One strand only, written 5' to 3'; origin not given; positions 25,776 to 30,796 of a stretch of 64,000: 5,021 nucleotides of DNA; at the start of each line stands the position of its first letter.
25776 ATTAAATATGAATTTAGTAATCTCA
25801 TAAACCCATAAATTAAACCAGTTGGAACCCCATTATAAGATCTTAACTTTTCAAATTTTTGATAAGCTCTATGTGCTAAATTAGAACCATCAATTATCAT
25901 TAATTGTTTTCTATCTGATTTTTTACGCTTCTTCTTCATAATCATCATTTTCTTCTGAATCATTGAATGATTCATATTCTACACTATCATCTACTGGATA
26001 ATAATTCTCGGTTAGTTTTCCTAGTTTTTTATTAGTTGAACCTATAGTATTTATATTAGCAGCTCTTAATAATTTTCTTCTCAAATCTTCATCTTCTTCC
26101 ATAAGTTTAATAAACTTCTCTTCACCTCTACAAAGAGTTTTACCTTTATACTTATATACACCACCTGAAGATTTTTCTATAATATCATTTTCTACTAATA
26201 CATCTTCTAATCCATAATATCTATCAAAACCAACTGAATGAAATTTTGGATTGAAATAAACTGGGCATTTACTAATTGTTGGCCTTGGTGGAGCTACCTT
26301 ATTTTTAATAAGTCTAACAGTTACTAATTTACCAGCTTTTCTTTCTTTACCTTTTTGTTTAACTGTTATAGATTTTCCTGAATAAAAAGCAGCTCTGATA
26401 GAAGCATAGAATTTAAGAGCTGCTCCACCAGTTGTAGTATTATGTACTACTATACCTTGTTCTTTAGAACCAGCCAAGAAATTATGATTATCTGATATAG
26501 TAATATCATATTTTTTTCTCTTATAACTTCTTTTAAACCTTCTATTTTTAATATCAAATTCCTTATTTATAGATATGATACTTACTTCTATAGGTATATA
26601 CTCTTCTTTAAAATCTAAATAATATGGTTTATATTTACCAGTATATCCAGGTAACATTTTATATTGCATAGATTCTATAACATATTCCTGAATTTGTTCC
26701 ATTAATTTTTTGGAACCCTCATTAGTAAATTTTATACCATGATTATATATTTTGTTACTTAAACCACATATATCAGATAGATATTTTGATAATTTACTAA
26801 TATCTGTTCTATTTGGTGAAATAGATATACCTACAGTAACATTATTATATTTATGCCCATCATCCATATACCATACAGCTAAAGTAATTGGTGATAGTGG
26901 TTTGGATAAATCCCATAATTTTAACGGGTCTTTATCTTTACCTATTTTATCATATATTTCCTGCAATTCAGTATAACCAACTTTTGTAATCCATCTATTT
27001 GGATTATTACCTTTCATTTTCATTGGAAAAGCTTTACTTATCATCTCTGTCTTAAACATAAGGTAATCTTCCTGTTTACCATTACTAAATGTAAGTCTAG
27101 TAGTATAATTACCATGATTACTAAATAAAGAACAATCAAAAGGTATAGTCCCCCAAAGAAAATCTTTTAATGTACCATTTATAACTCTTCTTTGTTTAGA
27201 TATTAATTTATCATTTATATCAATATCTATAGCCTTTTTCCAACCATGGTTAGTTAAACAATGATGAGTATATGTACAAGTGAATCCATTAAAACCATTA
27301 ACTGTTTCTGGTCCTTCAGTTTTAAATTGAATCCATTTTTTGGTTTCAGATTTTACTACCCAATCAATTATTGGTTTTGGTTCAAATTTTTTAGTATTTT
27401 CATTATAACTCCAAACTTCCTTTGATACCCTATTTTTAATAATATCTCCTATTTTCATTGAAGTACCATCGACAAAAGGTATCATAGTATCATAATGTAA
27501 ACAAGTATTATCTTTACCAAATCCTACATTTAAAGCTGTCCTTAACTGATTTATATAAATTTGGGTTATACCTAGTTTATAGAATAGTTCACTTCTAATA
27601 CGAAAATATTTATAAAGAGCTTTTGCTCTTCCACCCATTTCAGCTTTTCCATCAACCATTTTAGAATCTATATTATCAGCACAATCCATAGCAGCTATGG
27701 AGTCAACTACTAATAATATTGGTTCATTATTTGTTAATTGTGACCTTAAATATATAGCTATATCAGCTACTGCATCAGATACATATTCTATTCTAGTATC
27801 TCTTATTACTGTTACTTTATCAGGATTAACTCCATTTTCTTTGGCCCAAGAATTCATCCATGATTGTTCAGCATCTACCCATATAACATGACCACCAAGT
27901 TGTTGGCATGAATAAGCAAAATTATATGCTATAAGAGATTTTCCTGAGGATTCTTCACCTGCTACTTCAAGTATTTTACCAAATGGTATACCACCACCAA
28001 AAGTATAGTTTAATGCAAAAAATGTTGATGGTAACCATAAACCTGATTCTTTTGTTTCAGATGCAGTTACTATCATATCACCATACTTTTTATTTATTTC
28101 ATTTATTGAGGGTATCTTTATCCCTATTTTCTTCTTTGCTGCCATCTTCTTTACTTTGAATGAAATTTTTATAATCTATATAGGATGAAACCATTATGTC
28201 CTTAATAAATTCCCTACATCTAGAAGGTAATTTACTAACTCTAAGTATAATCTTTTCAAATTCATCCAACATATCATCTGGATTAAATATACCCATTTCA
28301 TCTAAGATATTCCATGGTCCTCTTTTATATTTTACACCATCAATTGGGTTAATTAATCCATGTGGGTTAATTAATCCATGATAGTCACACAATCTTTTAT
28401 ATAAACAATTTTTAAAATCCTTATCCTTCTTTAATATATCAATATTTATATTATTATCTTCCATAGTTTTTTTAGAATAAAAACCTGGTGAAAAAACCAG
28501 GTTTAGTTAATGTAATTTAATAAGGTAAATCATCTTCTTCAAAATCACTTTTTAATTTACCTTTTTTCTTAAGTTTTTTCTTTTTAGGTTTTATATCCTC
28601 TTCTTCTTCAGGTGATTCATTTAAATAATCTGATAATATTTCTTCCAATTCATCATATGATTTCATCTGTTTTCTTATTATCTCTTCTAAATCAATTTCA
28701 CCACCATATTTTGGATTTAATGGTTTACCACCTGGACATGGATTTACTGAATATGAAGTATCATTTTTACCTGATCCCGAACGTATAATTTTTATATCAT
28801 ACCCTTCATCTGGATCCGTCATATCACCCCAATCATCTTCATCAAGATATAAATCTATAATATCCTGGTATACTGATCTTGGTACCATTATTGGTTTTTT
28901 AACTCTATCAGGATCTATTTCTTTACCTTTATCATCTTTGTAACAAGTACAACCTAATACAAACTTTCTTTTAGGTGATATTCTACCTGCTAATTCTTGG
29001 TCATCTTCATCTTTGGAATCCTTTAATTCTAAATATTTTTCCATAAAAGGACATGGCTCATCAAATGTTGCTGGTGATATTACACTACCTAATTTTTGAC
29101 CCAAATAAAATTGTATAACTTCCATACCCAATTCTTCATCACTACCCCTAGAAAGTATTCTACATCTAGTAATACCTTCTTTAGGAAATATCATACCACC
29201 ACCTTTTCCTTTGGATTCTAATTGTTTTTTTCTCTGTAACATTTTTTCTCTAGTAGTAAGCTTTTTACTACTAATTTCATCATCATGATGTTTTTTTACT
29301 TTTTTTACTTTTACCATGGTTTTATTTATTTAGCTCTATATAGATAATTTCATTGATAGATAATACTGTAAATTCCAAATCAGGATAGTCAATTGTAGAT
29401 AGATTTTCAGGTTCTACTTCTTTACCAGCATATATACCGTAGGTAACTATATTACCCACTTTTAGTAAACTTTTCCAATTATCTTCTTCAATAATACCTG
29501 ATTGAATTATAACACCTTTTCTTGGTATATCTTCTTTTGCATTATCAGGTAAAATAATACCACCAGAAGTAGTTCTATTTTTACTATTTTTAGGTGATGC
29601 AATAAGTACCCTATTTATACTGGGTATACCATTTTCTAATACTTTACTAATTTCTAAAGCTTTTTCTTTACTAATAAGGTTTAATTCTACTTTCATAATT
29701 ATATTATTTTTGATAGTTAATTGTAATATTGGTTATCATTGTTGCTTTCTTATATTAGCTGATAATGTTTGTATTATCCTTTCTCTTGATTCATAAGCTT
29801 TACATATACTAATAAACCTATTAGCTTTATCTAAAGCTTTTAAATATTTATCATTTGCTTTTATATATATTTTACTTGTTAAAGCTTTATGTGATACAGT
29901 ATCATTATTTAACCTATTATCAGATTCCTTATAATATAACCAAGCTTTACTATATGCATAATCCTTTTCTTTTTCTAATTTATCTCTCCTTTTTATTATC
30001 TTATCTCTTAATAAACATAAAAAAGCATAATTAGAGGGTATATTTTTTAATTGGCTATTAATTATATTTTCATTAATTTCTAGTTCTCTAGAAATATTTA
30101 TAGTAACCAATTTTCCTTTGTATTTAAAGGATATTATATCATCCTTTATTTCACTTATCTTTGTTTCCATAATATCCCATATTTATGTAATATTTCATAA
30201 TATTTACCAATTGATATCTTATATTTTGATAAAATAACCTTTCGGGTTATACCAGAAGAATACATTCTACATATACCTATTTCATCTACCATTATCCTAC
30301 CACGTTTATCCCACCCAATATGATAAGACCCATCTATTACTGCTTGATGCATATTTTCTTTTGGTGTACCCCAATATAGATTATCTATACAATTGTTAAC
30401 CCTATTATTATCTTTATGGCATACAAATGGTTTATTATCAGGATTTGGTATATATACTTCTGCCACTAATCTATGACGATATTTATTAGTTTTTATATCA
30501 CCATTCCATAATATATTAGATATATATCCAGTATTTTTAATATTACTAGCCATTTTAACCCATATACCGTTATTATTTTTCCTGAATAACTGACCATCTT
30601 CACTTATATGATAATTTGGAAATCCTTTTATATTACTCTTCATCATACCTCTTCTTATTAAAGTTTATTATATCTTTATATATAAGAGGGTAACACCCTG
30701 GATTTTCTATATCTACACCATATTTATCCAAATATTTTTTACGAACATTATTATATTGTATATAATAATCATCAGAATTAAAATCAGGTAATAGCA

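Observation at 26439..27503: Full-length intein with an I-SceI-like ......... endonuclease inside the phage RecA/UvsX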

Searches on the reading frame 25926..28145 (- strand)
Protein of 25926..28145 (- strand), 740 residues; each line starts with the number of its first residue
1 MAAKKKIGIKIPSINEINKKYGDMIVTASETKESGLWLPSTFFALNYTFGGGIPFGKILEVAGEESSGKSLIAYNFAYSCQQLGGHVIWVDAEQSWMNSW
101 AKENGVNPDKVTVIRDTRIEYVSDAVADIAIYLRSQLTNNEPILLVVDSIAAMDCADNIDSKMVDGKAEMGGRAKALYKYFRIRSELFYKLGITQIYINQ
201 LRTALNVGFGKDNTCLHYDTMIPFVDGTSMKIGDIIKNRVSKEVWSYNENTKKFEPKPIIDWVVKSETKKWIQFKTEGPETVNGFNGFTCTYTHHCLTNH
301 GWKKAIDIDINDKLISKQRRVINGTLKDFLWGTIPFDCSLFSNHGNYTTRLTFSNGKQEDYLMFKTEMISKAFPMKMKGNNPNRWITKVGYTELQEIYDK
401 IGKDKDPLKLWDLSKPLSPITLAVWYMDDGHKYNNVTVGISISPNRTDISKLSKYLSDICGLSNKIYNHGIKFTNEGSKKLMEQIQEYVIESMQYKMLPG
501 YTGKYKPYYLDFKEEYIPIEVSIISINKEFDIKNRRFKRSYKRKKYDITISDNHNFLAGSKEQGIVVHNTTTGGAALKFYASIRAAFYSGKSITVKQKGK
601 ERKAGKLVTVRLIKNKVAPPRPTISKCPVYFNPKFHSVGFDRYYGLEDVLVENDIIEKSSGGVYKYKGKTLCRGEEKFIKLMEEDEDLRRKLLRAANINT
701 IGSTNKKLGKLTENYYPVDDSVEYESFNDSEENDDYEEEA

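Call 4: search_protein_families(library=pfam, proteins=[window:25926-28145:-], max_evalue=1)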
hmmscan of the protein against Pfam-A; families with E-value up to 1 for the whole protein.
window:25926-28145:- (740 aa): 8 families
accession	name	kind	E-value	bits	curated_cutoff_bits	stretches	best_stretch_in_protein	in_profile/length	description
PF00154.27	RecA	-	4.1e-32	112.1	27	2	13-215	6-202/262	recA bacterial DNA recombination protein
PF03161.18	LAGLIDADG_2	-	4.1e-12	46.8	25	1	336-473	10-156/168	LAGLIDADG DNA endonuclease family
PF14890.11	Intein_splicing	-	6e-09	36.3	35.8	1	223-569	2-155/155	Intein splicing domain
PF08423.17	Rad51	-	4e-06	26.7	22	1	45-203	15-177/244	Rad51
PF06745.19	ATPase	-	3.5e-05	23.7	26.6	1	46-95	9-59/231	KaiC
PF21096.2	RecA_C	-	0.00028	21.4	27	1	648-692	5-48/57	RecA C-terminal domain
PF13481.12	AAA_25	-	0.01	15.9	27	1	44-161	21-163/195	AAA domain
PF24306.1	THSD1_N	-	0.12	12.5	27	1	331-356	58-83/100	THSD1 N-terminal domain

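Call 5: search_protein_families(library=ncbifam, proteins=[window:25926-28145:-], max_evalue=1)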
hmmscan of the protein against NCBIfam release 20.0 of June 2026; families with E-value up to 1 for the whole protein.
window:25926-28145:- (740 aa): 20 families
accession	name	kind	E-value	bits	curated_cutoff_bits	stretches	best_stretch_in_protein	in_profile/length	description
TIGR02012.1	tigrfam_recA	equivalog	1.1e-41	143.2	325.3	2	13-215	9-205/321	recombinase RecA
NF007072.0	PRK09519.1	equivalog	2.1e-24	85.9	1024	3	14-215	15-210/790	intein-containing recombinase RecA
NF005852.0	PRK07773.1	equivalog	5e-08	31.7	780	1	212-321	395-496/886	replicative DNA helicase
NF003301.0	PRK04301.1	equivalog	2.3e-06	27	259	1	44-213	89-263/316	DNA repair and recombination protein RadA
NF006320.0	PRK08533.1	equivalog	3e-06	27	215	1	47-90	15-58/230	flagellar accessory protein FlaH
TIGR02239.1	recomb_RAD51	equivalog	3.9e-06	26.2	478.05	1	45-203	85-247/316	DNA repair protein RAD51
TIGR01443.1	intein_Cterm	domain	9e-06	25.8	15.6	1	546-570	3-24/24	intein C-terminal splicing region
TIGR01445.1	intein_Nterm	domain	1.1e-05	26.3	24.5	1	215-281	1-72/83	intein N-terminal splicing region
TIGR02237.1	recomb_radB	equivalog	1.9e-05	24.6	172.4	1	49-162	5-118/210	DNA repair and recombination protein RadB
NF052589.1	ArlH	equivalog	1.9e-05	24.5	215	1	45-94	9-58/229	archaellum protein ArlH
TIGR03881.1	KaiC_arch_4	hypoth_equivalog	0.00014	21.6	247.8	1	45-98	10-63/231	KaiC domain-containing protein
TIGR00416.1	sms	equivalog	0.0005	18.9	403.05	1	37-157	75-186/454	DNA repair protein RadA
TIGR02238.1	recomb_DMC1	equivalog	0.0016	17.6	447.7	1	38-157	78-208/314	meiotic recombinase Dmc1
TIGR02236.1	recomb_radA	equivalog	0.0018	17.7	361.15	1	45-154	85-206/311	DNA repair and recombination protein RadA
NF004723.0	PRK06067.1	subfamily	0.012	15.2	194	1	44-99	22-77/243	flagellar accessory protein FlaH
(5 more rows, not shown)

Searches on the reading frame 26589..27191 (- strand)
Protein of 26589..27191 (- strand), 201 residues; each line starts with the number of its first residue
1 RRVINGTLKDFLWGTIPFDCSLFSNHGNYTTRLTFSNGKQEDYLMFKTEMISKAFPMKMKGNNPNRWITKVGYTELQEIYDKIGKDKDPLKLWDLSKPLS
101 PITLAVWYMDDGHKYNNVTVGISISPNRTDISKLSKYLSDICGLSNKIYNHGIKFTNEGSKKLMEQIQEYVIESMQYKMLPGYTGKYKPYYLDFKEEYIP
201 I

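Call 54: search_solved_structures(query=A3, max_evalue=10, show_alignments=2)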
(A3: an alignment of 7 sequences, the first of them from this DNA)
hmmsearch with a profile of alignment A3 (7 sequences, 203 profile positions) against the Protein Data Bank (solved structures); distinct sequences matched with E-value up to 10: 77 (the best 60 are shown).
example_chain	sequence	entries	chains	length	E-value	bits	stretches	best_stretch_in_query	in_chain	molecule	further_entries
5a0m_B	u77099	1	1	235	3e-12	49.8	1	13-184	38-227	INTRON-ENCODED ENDONUCLEASE I-SCEI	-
3oor_A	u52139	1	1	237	6e-12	48.8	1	13-184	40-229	Intron encoded endonuclease I-SceI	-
1r7m_A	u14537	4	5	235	7.6e-12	48.5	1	13-184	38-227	Intron-encoded endonuclease I-SceI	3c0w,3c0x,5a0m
3ool_A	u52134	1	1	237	7.7e-12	48.4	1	13-184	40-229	Intron encoded endonuclease I-SceI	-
6x1j_A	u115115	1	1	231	6.6e-10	42.1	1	9-182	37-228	Probable intron-encoded endonuclease 1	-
4b3q_A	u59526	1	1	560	0.13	15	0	104-157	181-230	REVERSE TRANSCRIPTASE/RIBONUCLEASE H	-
4b3p_A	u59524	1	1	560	0.27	14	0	104-157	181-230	REVERSE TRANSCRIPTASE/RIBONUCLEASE H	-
36cw_A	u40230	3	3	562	0.3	13.8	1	104-158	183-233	Reverse transcriptase/ribonuclease H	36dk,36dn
6bsg_A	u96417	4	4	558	0.33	13.7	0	104-157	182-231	REVERSE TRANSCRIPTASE P66 SUBUNIT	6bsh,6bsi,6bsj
4b3o_A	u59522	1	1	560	0.33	13.7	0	104-157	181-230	REVERSE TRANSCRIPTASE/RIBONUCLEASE H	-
8x20_A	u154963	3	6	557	0.35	13.6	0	104-157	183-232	Pol protein (Fragment)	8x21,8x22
6ik9_A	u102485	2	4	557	0.36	13.6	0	104-157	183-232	HIV-1 reverse transcriptase p66 subunit | HIV-1 RT p66 subunit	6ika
5xn0_A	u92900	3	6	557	0.36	13.6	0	104-157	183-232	Pol protein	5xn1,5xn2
6kdj_A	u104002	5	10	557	0.36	13.6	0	104-157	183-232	HIV-1 reverse transcriptase p66 subunit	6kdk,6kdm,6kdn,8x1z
2ykm_A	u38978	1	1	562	0.36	13.6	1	104-158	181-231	REVERSE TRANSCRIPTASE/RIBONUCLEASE H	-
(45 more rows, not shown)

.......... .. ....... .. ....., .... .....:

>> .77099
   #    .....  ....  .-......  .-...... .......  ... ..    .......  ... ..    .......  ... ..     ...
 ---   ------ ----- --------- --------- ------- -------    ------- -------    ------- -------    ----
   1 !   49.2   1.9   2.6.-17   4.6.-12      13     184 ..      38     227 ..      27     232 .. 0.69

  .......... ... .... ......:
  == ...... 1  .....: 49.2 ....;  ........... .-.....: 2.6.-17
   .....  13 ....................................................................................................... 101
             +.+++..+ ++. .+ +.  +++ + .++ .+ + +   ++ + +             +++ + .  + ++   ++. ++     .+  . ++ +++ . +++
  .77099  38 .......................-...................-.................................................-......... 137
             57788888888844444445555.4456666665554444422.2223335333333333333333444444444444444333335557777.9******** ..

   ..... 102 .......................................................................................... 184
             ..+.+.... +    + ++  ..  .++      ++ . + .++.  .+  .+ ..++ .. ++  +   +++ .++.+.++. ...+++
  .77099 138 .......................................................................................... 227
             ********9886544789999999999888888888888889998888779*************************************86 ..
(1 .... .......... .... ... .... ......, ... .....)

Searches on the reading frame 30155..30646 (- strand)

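Call 81: search_protein_families(library=phrogs, proteins=[window:30155-30646:-], max_evalue=0.00001)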
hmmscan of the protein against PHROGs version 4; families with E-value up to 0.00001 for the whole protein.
window:30155-30646:- (163 aa): 6 families
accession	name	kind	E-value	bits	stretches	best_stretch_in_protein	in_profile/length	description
phrog_59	-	DNA, RNA and nucleotide metabolism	4.6e-29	103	1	5-161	142-273/423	HNH endonuclease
phrog_959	-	DNA, RNA and nucleotide metabolism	3.3e-21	76.5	1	5-108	10-112/138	HNH endonuclease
phrog_1492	-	DNA, RNA and nucleotide metabolism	8.7e-13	49.2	1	37-106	94-163/414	HNH endonuclease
phrog_37683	-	unknown function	5.1e-10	39.9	1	9-102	118-208/279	-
phrog_99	-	DNA, RNA and nucleotide metabolism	1.3e-09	39.2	1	5-104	113-207/383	HNH endonuclease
phrog_1303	-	DNA, RNA and nucleotide metabolism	3.7e-07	31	1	121-159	28-66/184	DNA binding protein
